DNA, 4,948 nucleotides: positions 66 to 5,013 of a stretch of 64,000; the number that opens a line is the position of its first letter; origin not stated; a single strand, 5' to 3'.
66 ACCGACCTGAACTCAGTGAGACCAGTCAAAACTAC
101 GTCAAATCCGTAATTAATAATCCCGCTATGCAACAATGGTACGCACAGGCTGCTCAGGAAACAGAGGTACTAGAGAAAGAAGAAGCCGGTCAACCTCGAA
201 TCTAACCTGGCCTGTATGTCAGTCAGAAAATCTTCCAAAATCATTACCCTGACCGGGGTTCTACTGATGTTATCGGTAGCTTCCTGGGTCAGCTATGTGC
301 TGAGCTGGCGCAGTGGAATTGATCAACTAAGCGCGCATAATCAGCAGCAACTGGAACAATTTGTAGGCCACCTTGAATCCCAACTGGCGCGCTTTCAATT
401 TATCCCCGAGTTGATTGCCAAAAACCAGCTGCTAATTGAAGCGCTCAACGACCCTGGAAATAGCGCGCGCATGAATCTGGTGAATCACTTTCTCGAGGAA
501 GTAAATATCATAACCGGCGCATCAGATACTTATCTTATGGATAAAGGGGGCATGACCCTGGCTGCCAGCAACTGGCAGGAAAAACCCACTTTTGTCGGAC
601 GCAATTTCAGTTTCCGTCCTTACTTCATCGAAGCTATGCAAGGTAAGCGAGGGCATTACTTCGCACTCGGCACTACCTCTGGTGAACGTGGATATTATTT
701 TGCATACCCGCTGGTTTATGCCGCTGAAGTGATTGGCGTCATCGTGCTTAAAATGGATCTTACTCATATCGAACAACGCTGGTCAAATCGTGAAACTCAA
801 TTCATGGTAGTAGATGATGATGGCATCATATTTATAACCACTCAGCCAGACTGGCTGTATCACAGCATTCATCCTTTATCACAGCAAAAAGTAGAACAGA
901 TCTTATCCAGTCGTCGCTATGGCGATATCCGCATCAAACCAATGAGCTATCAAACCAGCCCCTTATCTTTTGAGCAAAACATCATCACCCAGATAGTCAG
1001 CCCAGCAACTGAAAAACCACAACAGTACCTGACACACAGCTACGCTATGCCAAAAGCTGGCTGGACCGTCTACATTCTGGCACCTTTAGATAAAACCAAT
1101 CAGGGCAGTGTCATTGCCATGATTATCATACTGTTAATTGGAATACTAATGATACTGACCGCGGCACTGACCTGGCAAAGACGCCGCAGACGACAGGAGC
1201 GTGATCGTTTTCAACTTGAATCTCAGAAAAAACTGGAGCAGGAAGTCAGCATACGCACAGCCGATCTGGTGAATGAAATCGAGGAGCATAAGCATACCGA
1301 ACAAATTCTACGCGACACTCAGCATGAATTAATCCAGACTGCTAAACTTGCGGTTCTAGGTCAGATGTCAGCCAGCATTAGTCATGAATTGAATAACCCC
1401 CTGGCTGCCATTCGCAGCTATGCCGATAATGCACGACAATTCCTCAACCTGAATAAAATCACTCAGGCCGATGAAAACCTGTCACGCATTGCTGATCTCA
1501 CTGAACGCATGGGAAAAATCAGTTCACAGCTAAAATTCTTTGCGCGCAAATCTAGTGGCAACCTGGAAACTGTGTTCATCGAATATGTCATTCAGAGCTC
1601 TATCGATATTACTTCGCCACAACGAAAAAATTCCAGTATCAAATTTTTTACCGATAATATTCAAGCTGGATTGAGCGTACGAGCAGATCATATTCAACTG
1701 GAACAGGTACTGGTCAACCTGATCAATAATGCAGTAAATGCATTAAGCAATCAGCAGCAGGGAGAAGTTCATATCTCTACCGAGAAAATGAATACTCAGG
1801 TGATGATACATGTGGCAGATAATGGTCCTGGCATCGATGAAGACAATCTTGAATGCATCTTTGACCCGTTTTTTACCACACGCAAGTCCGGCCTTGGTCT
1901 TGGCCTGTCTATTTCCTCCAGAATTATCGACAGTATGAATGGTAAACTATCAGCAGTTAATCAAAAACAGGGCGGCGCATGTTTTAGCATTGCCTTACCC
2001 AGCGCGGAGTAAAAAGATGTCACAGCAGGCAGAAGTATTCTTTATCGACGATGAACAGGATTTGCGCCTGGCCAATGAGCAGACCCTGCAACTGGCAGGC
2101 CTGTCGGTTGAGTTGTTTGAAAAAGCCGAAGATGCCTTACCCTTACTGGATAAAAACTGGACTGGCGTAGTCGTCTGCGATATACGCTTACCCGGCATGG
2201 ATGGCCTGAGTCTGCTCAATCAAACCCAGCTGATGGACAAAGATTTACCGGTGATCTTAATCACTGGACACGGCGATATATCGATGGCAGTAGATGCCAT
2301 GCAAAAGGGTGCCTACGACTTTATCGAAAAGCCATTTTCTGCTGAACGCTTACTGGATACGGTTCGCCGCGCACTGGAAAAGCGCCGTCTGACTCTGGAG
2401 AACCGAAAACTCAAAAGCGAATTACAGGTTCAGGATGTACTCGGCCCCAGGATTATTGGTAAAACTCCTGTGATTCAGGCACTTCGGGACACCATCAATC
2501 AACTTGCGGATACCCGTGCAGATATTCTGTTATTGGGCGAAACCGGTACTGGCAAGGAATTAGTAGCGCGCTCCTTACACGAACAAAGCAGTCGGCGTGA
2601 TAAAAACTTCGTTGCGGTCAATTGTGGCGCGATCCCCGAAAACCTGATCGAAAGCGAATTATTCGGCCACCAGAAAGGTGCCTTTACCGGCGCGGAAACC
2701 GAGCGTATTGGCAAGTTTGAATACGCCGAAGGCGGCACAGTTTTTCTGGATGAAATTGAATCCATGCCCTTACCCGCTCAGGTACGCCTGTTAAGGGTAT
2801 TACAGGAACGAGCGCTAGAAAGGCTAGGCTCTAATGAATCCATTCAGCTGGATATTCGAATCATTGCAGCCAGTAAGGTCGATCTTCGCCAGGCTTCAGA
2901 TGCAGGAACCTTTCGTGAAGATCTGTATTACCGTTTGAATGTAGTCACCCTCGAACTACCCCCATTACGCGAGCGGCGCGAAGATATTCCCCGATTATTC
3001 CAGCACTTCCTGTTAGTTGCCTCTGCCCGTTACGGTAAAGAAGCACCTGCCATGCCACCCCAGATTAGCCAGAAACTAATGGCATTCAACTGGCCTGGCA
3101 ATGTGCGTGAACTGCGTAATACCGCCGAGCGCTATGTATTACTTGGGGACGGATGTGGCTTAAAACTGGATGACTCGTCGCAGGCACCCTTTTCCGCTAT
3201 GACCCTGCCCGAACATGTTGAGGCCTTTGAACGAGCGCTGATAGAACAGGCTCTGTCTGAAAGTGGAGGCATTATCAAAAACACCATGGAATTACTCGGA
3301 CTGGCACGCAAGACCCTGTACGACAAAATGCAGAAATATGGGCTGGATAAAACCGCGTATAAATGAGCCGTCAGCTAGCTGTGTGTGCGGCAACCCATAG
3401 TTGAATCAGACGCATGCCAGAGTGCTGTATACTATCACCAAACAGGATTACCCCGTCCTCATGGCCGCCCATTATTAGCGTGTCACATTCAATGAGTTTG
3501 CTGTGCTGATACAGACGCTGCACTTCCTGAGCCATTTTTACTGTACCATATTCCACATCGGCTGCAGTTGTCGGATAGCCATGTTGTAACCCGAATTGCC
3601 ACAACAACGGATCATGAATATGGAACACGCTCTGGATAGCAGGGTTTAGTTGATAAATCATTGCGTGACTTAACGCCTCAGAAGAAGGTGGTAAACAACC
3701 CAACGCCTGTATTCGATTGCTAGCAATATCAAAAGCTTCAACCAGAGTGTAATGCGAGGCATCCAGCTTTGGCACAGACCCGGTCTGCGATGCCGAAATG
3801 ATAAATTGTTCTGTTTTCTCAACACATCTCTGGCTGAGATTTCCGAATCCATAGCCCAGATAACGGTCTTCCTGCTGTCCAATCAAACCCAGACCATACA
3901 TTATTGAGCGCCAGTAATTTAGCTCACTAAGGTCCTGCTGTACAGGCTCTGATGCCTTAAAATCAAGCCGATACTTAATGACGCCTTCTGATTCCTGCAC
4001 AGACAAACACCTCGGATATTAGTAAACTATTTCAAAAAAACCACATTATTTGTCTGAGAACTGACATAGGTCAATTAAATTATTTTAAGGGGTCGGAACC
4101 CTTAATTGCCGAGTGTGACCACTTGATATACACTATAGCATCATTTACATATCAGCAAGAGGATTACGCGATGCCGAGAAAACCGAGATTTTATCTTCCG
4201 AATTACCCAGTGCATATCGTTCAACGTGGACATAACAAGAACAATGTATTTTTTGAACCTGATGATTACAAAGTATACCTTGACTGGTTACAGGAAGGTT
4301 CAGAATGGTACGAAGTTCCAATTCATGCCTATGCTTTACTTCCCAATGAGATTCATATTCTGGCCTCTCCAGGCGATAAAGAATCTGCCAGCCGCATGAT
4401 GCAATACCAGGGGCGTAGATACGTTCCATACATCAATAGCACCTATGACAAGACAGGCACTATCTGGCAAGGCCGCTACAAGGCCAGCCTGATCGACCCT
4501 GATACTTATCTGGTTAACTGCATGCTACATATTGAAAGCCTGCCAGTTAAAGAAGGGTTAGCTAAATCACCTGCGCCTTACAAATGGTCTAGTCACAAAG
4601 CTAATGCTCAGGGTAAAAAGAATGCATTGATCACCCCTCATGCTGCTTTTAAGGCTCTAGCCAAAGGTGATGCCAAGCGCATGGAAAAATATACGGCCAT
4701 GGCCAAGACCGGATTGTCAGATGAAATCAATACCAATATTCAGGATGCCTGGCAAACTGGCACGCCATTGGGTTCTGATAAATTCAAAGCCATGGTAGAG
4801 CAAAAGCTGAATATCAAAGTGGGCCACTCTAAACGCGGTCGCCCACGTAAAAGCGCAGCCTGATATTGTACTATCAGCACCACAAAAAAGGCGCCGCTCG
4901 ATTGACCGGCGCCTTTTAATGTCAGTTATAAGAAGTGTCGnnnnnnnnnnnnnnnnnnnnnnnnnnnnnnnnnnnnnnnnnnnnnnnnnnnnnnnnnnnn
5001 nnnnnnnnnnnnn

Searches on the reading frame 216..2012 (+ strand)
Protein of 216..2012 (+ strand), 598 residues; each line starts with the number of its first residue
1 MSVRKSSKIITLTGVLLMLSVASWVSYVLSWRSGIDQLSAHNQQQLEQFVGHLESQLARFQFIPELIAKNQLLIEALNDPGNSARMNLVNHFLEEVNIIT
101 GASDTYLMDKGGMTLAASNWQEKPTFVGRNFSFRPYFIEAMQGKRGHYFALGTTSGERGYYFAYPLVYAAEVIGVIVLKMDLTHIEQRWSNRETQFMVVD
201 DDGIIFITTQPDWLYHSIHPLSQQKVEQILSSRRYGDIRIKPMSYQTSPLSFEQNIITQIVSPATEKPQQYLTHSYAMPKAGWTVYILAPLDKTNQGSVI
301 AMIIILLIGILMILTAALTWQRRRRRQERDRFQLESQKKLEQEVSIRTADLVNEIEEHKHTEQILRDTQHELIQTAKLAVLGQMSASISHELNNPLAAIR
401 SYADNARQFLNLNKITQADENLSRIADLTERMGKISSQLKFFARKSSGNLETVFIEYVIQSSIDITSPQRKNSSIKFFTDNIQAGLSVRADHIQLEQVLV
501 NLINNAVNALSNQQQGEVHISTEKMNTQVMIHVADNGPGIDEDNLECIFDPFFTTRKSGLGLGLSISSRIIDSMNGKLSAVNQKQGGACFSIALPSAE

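Call 74: search_protein_families(library=pfam, proteins=[window:216-2012:+], max_evalue=0.0001)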
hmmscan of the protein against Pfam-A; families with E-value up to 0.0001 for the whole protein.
window:216-2012:+ (598 aa): 5 families
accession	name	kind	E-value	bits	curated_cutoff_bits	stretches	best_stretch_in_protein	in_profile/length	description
PF02518.31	HATPase_c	-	3.1e-25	89.2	26.4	1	491-596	2-109/111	Histidine kinase-, DNA gyrase B-, and HSP90-like ATPase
PF02743.24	dCache_1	-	7.9e-18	65.3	45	1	36-219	5-201/240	Cache domain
PF00512.31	HisKA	-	2.7e-11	43.8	26.9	1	381-448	2-66/66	His Kinase A (phospho-acceptor) domain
PF14501.12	HATPase_c_5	-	3.1e-06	27.5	22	1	494-592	5-99/102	GHKL domain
PF13589.12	HATPase_c_3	-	1.6e-05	25.4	25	1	494-549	2-54/137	Histidine kinase-, DNA gyrase B-, and HSP90-like ATPase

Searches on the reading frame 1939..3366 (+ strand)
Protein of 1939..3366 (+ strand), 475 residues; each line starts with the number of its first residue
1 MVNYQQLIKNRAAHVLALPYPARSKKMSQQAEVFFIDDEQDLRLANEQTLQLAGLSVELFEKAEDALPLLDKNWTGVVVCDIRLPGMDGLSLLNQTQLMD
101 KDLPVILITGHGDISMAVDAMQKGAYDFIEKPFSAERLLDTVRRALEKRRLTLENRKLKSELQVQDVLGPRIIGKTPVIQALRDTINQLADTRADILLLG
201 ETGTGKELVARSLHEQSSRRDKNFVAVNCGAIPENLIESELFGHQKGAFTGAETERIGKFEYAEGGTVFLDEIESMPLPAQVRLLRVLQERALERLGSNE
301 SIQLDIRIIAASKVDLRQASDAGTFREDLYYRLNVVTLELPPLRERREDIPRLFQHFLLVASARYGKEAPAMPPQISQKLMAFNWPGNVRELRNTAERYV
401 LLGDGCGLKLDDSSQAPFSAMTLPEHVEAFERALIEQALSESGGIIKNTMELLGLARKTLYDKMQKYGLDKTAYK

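Call 74: search_protein_families(library=pfam, proteins=[window:1939-3366:+], max_evalue=0.0001)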
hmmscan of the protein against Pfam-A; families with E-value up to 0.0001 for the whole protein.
window:1939-3366:+ (475 aa): 7 families
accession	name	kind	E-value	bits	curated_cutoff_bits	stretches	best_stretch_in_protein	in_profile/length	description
PF00158.32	Sigma54_activat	-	5.8e-71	238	20.2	1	172-338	1-167/168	Sigma-54 interaction domain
PF00072.30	Response_reg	-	3.6e-28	98.4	30.2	1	33-142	1-110/111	Response regulator receiver domain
PF14532.12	Sigma54_activ_2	-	5.6e-23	82.2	25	1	173-343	1-138/138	Sigma-54 interaction domain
PF25601.1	AAA_lid_14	-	9.1e-20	70.7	27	1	344-412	1-69/87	AAA+ ATPase lid domain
PF02954.25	HTH_8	-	9.3e-11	41.7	22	1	427-467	2-42/42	Bacterial regulatory protein, Fis family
PF07728.20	AAA_5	-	5.3e-10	39.9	22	1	195-313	1-122/139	AAA domain (dynein-related subfamily)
PF07724.20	AAA_2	-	1.4e-05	25.6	27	1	194-323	4-134/166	AAA domain (Cdc48 subfamily)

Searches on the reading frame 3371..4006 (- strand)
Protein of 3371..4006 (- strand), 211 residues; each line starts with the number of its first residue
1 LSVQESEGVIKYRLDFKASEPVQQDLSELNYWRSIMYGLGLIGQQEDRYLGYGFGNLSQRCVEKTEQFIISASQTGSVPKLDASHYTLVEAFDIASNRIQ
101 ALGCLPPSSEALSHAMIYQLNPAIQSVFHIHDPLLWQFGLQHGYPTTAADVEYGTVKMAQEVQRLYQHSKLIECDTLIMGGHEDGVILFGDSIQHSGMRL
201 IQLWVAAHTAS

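Call 74: search_protein_families(library=pfam, proteins=[window:3371-4006:-], max_evalue=0.0001)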
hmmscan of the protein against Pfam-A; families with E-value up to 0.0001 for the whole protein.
window:3371-4006:- (211 aa): 1 family
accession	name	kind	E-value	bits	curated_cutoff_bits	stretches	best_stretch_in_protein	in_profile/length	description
PF00596.27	Aldolase_II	-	2e-09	38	22.2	1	52-203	18-175/183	Class II Aldolase and Adducin N-terminal domain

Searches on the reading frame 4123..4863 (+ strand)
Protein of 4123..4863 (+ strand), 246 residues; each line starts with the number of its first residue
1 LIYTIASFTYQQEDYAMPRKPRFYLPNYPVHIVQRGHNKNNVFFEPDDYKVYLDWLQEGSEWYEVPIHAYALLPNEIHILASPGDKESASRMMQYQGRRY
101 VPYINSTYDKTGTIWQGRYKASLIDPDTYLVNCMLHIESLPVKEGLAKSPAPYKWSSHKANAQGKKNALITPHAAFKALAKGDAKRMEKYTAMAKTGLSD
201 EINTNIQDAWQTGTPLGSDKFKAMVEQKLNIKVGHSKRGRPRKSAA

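Call 74: search_protein_families(library=pfam, proteins=[window:4123-4863:+], max_evalue=0.0001)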
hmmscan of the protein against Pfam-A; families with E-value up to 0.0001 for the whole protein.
window:4123-4863:+ (246 aa): 1 family
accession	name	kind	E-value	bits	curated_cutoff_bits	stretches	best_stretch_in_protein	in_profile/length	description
PF01797.21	Y1_Tnp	-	1.6e-07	31.9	23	1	27-125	4-107/121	Transposase IS200 like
